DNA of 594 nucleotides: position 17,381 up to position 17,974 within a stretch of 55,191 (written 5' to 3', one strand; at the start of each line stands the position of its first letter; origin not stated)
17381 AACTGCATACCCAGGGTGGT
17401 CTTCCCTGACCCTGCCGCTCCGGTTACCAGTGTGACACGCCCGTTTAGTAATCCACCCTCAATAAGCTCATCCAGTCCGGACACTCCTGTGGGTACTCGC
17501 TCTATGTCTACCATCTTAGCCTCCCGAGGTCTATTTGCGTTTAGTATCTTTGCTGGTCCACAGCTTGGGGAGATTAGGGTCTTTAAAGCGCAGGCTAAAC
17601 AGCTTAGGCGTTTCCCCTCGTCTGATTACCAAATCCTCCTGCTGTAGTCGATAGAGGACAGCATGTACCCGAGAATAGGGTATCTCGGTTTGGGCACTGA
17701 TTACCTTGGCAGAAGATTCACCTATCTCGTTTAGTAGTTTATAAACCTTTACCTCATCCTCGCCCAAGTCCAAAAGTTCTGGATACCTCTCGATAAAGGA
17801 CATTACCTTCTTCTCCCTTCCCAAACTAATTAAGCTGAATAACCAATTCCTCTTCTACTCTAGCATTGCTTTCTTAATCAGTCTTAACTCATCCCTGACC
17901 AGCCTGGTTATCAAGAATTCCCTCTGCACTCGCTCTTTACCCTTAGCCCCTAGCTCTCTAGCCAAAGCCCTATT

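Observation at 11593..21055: Eight-gene operon coupling three KaiC/RecA-like ATPases and a phosphorelay to trehalose synthase and a cellulose-synthase-like GT2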

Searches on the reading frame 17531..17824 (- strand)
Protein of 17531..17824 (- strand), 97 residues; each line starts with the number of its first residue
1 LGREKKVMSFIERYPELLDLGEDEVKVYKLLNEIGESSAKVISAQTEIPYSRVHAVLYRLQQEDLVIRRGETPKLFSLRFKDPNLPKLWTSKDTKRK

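Call 4: search_protein_families(library=pfam, proteins=[window:17531-17824:-], max_evalue=0.01)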
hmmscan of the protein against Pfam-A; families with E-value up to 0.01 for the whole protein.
window:17531-17824:- (97 aa): 4 families
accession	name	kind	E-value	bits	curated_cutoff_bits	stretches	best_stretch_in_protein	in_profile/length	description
PF01978.25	TrmB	-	8.4e-11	42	25.6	1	18-77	4-63/68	Sugar-specific transcriptional regulator TrmB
PF02295.23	z-alpha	-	5.3e-05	23.6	21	1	22-78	4-63/67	Adenosine deaminase z-alpha domain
PF08221.17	HTH_9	-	0.0034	17.9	23.4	1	24-66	15-57/62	RNA polymerase III subunit RPC82 helix-turn-helix domain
PF21128.4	MCM4_WHD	-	0.0084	16.6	24.4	0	20-73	22-69/75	MCM4, winged helix domain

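Call 41: search_protein_families(library=ncbifam, proteins=[window:17531-17824:-], max_evalue=0.00001)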
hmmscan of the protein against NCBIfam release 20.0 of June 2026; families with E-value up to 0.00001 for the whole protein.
window:17531-17824:- (97 aa): 0 families

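Call 48: find_homologous_proteins(query=window:17531-17824:-, max_evalue=0.001)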
Query window:17531-17824:- (97 aa): 62 proteins with E <= 0.001 among 65 candidates.
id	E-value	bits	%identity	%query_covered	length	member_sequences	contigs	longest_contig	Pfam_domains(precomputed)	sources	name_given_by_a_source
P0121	2.9e-51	189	100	93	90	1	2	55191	PF01978.26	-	-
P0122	1.4e-41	158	78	98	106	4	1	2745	PF01978.26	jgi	-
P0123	1.5e-41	158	80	96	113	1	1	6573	PF01978.26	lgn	-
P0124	4.5e-41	156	83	91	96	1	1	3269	PF01978.26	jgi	-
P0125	1.3e-40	155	81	92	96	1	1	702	PF01978.26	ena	-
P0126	1.4e-40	155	83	91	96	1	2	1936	PF01978.26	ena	-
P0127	3.1e-40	154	78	94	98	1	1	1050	PF01978.26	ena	-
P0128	3.6e-40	154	81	91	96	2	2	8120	PF01978.26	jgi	-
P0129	7.0e-40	153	77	94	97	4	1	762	PF01978.26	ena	-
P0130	2.5e-39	151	78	93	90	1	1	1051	PF01978.26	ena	-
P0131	5.0e-39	150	79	90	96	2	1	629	PF01978.26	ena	-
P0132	5.2e-39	150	76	94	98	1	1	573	PF01978.26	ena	-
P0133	5.6e-39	150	80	89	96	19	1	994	PF01978.26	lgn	-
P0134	7.6e-39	149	80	90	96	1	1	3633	PF01978.26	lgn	-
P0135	1.1e-38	149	76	94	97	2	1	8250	PF01978.26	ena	-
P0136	1.4e-38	149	78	91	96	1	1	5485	PF01978.26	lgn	-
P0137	2.2e-38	148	77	91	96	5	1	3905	PF01978.26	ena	-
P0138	2.5e-38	148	77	94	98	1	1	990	PF01978.26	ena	-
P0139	3.6e-38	147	78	91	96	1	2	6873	PF01978.26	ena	-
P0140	8.0e-38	146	75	94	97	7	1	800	PF01978.26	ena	-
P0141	1.4e-37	145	78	89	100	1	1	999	PF01978.26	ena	-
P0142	1.9e-37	145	74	94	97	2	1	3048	PF01978.26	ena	-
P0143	2.7e-37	144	76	91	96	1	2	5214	PF01978.26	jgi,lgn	jgi:sugar-specific transcriptional regulator TrmB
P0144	2.8e-37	144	77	91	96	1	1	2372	PF01978.26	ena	-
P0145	3.8e-37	144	79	87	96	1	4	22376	PF01978.26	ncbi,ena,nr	ncbi:MAG: hypothetical protein ISS52_01410 [Dehalococcoidia bacterium]|nr:hypothetical protein [Deha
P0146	5.3e-37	143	75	91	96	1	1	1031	PF01978.26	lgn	-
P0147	5.6e-37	143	74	94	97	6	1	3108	PF01978.26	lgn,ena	-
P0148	7.8e-37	143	74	92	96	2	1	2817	PF01978.26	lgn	-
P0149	1.6e-36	142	74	91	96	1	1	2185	PF01978.26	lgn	-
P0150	1.9e-36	142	73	94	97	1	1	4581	PF01978.26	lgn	-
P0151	2.2e-36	141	75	92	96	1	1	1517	PF01978.26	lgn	-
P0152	3.4e-36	141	76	89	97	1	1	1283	PF01978.26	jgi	-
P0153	5.3e-36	140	77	89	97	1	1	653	PF01978.26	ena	-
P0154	5.7e-36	140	71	94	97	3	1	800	PF01978.26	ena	-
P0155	7.2e-36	140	70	94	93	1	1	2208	PF01978.26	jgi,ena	-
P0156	8.0e-36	140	72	92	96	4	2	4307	PF01978.26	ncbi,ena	-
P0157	1.1e-35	139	77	89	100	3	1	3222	PF01978.26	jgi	-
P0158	1.2e-35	139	76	89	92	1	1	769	PF01978.26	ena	-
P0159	1.5e-35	139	72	89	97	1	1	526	PF01978.26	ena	-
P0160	1.7e-35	139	73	92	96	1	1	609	PF01978.26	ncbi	-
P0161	1.9e-35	138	71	94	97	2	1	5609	PF01978.26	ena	-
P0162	2.9e-35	138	72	92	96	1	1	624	PF01978.26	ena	-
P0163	4.1e-35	137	74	90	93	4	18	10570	PF01978.26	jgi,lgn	jgi:sugar-specific transcriptional regulator TrmB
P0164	4.8e-35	137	73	89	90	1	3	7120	PF01978.26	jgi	jgi:sugar-specific transcriptional regulator TrmB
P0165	7.0e-35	137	75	87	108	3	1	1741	PF01978.26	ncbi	-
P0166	8.4e-35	136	72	91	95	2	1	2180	PF01978.26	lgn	-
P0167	1.6e-34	135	73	92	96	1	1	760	PF01978.26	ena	-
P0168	2.1e-34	135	73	89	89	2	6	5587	PF01978.26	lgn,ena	-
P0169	7.7e-34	133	74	87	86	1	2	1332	PF01978.26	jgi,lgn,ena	-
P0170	2.2e-32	129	79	78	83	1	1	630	PF01978.26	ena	-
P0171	2.4e-32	129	73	87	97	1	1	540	PF01978.26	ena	-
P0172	2.7e-32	128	71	87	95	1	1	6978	PF01978.26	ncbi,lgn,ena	-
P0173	9.5e-32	127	77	81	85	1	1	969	PF01978.26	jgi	-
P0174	3.0e-30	122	69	84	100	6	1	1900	PF01978.26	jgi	jgi:sugar-specific transcriptional regulator TrmB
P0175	5.6e-30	121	68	87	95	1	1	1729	PF01978.26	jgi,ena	jgi:sugar-specific transcriptional regulator TrmB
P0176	9.3e-30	120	69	84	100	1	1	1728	PF01978.26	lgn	-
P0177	1.1e-29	120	64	96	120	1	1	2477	PF01978.26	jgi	jgi:sugar-specific transcriptional regulator TrmB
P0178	8.9e-29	117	66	88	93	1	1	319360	PF01978.26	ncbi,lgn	-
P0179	7.3e-28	114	63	91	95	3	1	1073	PF01978.26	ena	-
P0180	3.3e-26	109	63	87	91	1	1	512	PF01978.26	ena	-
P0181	2.4e-25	106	62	81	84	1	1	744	PF01978.26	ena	-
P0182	2.0e-23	100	58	79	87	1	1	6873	PF01978.26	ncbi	ncbi:helix-turn-helix domain-containing protein [Chloroflexota bacterium]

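Call 72: search_protein_representatives(alignment_id=A5)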
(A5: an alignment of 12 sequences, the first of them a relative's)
Query: 12 sequences, 94 profile positions. Proteins with E-value up to 0.001 (for the whole library): 104; up to 1e-10: 13; up to 1e-30: 4. The best 104 are listed.
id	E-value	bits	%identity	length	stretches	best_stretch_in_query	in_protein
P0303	3.2e-44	164.8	-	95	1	1-92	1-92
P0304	8.9e-35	134.5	-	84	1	1-83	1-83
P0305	2.3e-33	130.1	-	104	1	1-83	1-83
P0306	2.7e-33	129.8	-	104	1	1-82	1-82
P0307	6.0e-30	119.1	-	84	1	1-82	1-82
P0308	1.3e-23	98.8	-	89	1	1-82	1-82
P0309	1.5e-23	98.5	-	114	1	11-84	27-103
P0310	8.3e-19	83.4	-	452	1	2-82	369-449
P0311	1.4e-16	76.2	-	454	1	4-79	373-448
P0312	8.1e-16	73.8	-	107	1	11-83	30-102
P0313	6.8e-15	70.8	-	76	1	19-87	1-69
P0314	1.2e-12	63.6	-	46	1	50-90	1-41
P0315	2.7e-12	62.5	-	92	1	1-87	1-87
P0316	3.5e-10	55.7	-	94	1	20-88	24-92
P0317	1.3e-09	53.9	-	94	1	6-81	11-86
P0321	2.4e-07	46.6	-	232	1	14-75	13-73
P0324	6.7e-07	45.2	-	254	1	5-71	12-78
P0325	1.4e-06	44.2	-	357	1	10-79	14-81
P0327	2.7e-06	43.2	-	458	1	19-76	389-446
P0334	1.7e-05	40.7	-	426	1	12-89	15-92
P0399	8.1e-04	35.3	-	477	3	13-59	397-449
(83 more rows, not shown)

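Call 73: search_protein_families(library=pfam, proteins=[P0310, P0311, P0327, P0399, P0325, P0334, P0321, P0324], max_evalue=0.001)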
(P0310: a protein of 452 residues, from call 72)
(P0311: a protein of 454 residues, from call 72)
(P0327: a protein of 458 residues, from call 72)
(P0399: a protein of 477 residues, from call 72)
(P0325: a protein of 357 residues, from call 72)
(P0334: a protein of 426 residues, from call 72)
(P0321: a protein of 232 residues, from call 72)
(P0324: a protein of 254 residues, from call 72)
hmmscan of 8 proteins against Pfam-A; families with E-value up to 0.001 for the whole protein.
P0310 (452 aa): 7 families
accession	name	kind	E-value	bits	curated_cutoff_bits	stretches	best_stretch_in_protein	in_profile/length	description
PF00483.29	NTP_transferase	-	1.8e-55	188.6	21.2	1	2-220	1-232/245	Nucleotidyl transferase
PF25084.1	LbH_EIF2B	-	8.4e-20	71.2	54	1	244-336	14-105/105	EIF2B subunit epsilon LbH domain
PF00132.30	Hexapep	-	1.4e-17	63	27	3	254-285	4-35/36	Bacterial transferase hexapeptide (six repeats)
PF12804.13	NTP_transf_3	-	6.4e-07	30.1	27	1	3-70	1-61/160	MobA-like NTP transferase domain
PF24894.1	Hexapep_GlmU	-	1.4e-06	28.8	23.3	1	270-336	19-83/104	GlmU-like, C-terminal hexapeptide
PF01978.25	TrmB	-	0.00011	22.4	25.6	1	381-437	6-62/68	Sugar-specific transcriptional regulator TrmB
PF14602.12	Hexapep_2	-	0.00077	19.6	27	1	270-301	2-26/34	Hexapeptide repeat of succinyl-transferase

P0311 (454 aa): 5 families
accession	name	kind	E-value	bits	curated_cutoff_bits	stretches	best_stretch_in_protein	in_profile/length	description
PF00483.29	NTP_transferase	-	8.2e-51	173.4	21.2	1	2-228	1-240/245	Nucleotidyl transferase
PF25084.1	LbH_EIF2B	-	4.4e-13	49.6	54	1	250-336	18-103/105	EIF2B subunit epsilon LbH domain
PF00132.30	Hexapep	-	1.7e-10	40.6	27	1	290-321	3-35/36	Bacterial transferase hexapeptide (six repeats)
PF12804.13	NTP_transf_3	-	6.6e-10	39.8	27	1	3-106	1-96/160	MobA-like NTP transferase domain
PF24894.1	Hexapep_GlmU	-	6.9e-07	29.8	23.3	1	260-320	19-83/104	GlmU-like, C-terminal hexapeptide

P0327 (458 aa): 7 families
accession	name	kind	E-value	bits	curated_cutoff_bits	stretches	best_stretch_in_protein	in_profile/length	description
PF00483.29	NTP_transferase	-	7.7e-46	157.1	21.2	1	3-228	2-240/245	Nucleotidyl transferase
PF00132.30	Hexapep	-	1.1e-14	53.8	27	2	324-359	1-36/36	Bacterial transferase hexapeptide (six repeats)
PF25084.1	LbH_EIF2B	-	1.8e-12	47.6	54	1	242-339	9-105/105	EIF2B subunit epsilon LbH domain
PF24894.1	Hexapep_GlmU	-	4.1e-12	46.6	23.3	1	283-339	28-83/104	GlmU-like, C-terminal hexapeptide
PF12804.13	NTP_transf_3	-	1.8e-09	38.4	27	1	3-106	1-96/160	MobA-like NTP transferase domain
PF25087.1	GMPPB_C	-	6.9e-08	32.6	39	1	262-348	12-97/110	GMPPB C-terminal domain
PF12840.13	HTH_20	-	0.00017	21.9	27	1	384-430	2-48/51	Helix-turn-helix domain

P0399 (477 aa): 21 families
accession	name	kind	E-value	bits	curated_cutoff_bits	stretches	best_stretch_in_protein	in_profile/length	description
PF01047.28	MarR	-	9.3e-15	54.7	24.6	0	144-181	19-56/59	MarR family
PF13730.12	HTH_36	-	5.5e-14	52.2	25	1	21-74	3-55/55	Helix-turn-helix domain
PF13412.12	HTH_24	-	7.4e-13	48.3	21.9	1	143-172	18-47/48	Winged helix-turn-helix DNA-binding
PF01978.25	TrmB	-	3e-11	43.5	25.6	0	422-453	24-55/68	Sugar-specific transcriptional regulator TrmB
PF21984.2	DnaD_N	-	3.7e-11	43.5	27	0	120-190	14-83/101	DnaD N-terminal domain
PF13545.12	HTH_Crp_2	-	1.8e-10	41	27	0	138-176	18-55/70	Crp-like helix-turn-helix domain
PF12802.13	MarR_2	-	2.2e-09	37.8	27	0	407-452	9-52/61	MarR family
PF01325.25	Fe_dep_repress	-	2.4e-08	34.5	26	0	144-176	24-56/60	Iron dependent repressor, N-terminal DNA binding domain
PF08279.18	HTH_11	-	3.8e-08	33.5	25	0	140-174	14-47/55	HTH domain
PF13463.12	HTH_27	-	1.2e-07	32.3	22.2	0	120-178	1-51/68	Winged helix DNA-binding domain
PF02082.26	Rrf2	-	2.5e-06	28.1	30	0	408-453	11-56/132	Iron-dependent Transcriptional regulator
PF00392.27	GntR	-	5.4e-06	26.4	27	0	143-176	24-58/64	Bacterial regulatory proteins, gntR family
PF09339.16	HTH_IclR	-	1.2e-05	25.4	22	0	143-168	19-44/52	IclR helix-turn-helix domain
PF09202.17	Rio2_N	-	3.4e-05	24.5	27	0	135-178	17-60/82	Rio2, N-terminal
PF25213.1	HVO_A0261_N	-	4.1e-05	23.8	35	0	47-73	27-53/86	HVO_A0261 N-terminal domain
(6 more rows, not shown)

P0325 (357 aa): 3 families
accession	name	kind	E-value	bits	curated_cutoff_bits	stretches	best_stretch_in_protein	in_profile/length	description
PF11495.14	Regulator_TrmB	-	8.9e-42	143.4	22.2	1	121-353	4-232/233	Archaeal transcriptional regulator TrmB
PF01978.25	TrmB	-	8.5e-24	83.6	25.6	1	13-79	1-67/68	Sugar-specific transcriptional regulator TrmB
PF12802.13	MarR_2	-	6e-05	23.6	27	1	28-66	13-52/61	MarR family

P0334 (426 aa): 6 families
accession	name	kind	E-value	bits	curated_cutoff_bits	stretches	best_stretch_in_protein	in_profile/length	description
PF01978.25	TrmB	-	2e-23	82.4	25.6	1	12-78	1-67/68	Sugar-specific transcriptional regulator TrmB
PF09339.16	HTH_IclR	-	1.2e-05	25.4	22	1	33-63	18-48/52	IclR helix-turn-helix domain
PF08221.17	HTH_9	-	2.5e-05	24.7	23.4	1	22-63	16-57/62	RNA polymerase III subunit RPC82 helix-turn-helix domain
PF13412.12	HTH_24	-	0.00037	20.4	21.9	1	23-63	7-47/48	Winged helix-turn-helix DNA-binding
PF13518.12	HTH_28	-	0.00038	20.9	25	0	30-72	10-50/52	Helix-turn-helix domain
PF13551.12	HTH_29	-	0.00069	20.1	28.1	0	28-71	7-49/64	Winged helix-turn helix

P0321 (232 aa): 2 families
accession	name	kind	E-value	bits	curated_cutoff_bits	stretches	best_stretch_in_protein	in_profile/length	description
PF01978.25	TrmB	-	3.3e-15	56.1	25.6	1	8-70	1-64/68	Sugar-specific transcriptional regulator TrmB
PF11495.14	Regulator_TrmB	-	4.7e-07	29.7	22.2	1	106-232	2-133/233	Archaeal transcriptional regulator TrmB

P0324 (254 aa): 1 family
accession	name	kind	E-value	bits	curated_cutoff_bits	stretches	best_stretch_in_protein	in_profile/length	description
PF01978.25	TrmB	-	7.6e-19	67.8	25.6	1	16-82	2-67/68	Sugar-specific transcriptional regulator TrmB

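Call 74: find_encoding_contigs(protein=P0310, flank=8000, max_places=3)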
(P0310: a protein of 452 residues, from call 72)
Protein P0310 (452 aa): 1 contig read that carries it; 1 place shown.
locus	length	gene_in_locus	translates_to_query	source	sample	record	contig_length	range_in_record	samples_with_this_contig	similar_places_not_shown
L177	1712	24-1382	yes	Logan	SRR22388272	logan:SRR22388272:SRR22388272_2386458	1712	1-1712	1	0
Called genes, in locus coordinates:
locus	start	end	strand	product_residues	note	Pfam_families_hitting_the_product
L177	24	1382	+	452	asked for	PF00483:NTP_transferase, PF12804:NTP_transf_3 (weak), PF25084:LbH_EIF2B, PF00132:Hexapep, PF25087:GMPPB_C, PF24894:Hexapep_GlmU (weak)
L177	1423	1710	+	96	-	?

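Call 78: find_related_loci(query=A6, collection=genome_contigs, flank=8000)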
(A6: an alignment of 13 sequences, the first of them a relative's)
Query A6 (90 aa) in genome_contigs; peptide patterns used: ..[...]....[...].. (x = any residue, [..] = any of these).
3 stretches matched a pattern; 2 encode a relative of the query (tblastn E <= 1e-3); 2 distinct loci.
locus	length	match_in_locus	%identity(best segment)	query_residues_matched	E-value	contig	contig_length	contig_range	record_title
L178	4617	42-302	76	2-88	4e-43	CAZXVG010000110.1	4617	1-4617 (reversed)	MAG TPA_asm: uncultured Dehalococcoidales bacterium isolate binchicken_co163_172 genome assembly, contig: NODE_33938_len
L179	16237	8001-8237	61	2-80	3e-32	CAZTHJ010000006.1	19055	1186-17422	MAG TPA_asm: uncultured Dehalococcoidales bacterium isolate SRP080215_co1_65 genome assembly, contig: NODE_1816_length_1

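Call 79: find_encoding_contigs(protein=P0311, flank=8000, max_places=3)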
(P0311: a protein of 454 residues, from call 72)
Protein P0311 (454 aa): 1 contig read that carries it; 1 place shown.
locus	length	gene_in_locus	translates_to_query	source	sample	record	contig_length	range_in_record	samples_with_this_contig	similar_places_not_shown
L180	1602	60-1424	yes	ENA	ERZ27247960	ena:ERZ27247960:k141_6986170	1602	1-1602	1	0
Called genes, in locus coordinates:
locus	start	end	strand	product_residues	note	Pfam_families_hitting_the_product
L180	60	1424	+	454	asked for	PF00483:NTP_transferase, PF12804:NTP_transf_3, PF25084:LbH_EIF2B, PF25087:GMPPB_C, PF00132:Hexapep (faint), PF24894:Hexapep_GlmU (weak)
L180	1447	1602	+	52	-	?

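Call 80: find_encoding_contigs(protein=P0327, flank=8000, max_places=3)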
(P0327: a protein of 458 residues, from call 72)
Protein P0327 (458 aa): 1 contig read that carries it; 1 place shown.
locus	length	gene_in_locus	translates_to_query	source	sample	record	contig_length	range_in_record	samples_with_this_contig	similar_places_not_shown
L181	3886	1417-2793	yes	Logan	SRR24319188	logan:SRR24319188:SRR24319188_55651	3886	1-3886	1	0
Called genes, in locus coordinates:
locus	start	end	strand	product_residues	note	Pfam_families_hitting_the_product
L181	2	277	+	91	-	?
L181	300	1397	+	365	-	PF00072:Response_reg, PF06745:ATPase, PF23442:DUF7125 (faint), PF24336:DUF7504 (weak)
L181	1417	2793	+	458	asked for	PF00483:NTP_transferase, PF12804:NTP_transf_3, PF00132:Hexapep (faint), PF25084:LbH_EIF2B, PF25087:GMPPB_C, PF24894:Hexapep_GlmU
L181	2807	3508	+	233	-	PF06745:ATPase, PF13481:AAA_25, PF23442:DUF7125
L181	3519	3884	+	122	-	?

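Call 85: find_related_loci(query=A6, collection=metagenome_contigs, flank=8000)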
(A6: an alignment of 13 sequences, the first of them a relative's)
Query A6 (90 aa) in metagenome_contigs; peptide patterns used: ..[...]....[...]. (x = any residue, [..] = any of these).
60 stretches matched a pattern; 15 encode a relative of the query (tblastn E <= 1e-3); 15 distinct loci.
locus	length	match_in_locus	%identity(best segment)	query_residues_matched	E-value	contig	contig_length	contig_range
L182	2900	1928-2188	82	2-88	8e-47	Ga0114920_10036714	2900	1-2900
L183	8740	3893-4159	79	2-90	2e-45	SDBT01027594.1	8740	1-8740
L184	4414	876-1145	78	2-90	1e-44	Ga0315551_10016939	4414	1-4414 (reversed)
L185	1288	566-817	79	2-85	3e-45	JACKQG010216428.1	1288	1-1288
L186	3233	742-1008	75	2-90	8e-44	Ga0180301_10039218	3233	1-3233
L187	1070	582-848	72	2-90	3e-44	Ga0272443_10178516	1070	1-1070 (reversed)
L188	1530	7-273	73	2-90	8e-43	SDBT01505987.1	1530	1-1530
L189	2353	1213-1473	74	2-88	3e-42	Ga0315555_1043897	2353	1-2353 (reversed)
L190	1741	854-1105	75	2-85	2e-41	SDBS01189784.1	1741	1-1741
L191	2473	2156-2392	68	2-80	1e-32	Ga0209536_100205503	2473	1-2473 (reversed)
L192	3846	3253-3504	39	2-85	8e-23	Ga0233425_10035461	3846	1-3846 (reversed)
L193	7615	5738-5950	48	7-77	1e-21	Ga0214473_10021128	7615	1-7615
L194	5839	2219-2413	54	13-77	5e-21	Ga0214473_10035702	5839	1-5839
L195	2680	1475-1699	48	2-76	5e-21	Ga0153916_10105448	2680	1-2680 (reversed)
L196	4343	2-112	76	52-88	8e-15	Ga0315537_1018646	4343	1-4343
